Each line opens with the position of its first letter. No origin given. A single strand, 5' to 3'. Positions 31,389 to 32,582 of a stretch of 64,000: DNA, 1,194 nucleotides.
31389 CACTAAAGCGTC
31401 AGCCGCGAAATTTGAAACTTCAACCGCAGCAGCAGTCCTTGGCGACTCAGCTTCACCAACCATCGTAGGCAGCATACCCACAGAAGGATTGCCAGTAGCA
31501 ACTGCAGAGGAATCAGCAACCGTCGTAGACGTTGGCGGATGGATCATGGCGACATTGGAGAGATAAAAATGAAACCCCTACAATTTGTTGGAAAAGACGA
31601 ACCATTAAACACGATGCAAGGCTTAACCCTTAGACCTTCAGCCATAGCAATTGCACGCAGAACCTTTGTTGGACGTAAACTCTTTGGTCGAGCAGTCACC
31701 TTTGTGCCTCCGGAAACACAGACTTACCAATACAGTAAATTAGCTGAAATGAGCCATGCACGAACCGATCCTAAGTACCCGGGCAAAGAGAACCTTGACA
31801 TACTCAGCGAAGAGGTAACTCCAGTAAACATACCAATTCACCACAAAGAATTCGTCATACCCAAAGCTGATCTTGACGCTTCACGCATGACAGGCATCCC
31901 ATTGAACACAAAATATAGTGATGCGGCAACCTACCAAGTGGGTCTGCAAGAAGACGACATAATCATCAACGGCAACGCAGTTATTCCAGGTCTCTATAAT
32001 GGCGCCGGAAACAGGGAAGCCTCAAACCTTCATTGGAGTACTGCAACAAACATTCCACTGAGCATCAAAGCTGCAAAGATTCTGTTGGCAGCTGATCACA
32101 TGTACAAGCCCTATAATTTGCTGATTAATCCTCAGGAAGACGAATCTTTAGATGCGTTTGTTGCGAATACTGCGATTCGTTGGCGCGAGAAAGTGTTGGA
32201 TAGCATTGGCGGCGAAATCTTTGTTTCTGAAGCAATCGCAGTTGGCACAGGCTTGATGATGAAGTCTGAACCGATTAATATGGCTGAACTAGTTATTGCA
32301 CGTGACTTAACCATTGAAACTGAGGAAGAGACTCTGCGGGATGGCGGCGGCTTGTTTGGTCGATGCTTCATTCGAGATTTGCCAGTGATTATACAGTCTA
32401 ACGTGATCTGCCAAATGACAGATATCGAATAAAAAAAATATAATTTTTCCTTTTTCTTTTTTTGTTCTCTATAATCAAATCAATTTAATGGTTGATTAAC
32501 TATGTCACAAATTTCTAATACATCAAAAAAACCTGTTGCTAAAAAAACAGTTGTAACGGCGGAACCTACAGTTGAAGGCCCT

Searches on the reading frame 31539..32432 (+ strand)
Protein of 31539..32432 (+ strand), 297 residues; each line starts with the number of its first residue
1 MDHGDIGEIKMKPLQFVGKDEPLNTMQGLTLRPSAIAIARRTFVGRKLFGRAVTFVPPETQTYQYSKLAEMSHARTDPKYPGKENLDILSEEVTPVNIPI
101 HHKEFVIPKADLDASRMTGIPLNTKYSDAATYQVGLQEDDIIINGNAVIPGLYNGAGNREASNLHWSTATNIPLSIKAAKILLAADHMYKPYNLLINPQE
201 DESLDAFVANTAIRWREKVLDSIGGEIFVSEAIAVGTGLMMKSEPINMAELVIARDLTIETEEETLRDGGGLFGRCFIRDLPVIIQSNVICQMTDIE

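Call 44: search_protein_families(library=pfam, proteins=[window:31539-32429:+], max_evalue=0.001)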
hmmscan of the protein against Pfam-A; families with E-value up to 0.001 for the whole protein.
window:31539-32429:+ (297 aa): 1 family
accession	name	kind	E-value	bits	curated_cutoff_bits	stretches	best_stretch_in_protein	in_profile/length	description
PF04454.18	Linocin_M18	-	2.8e-19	69.8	24.3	1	35-261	23-236/253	Encapsulating protein for peroxidase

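Call 51: search_protein_families(library=phrogs, proteins=[window:31539-32429:+], max_evalue=0.001)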
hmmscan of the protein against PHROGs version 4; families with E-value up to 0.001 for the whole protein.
window:31539-32429:+ (297 aa): 1 family
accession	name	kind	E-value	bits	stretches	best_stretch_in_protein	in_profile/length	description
phrog_264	-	head and packaging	0.00037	20.5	1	54-170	60-184/321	major head protein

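Call 52: find_encoding_contigs(protein=window:31539-32432:+, flank=2000, max_places=4)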
Protein window:31539-32432:+ (297 aa): no gene with exactly this product is on record in the collection.
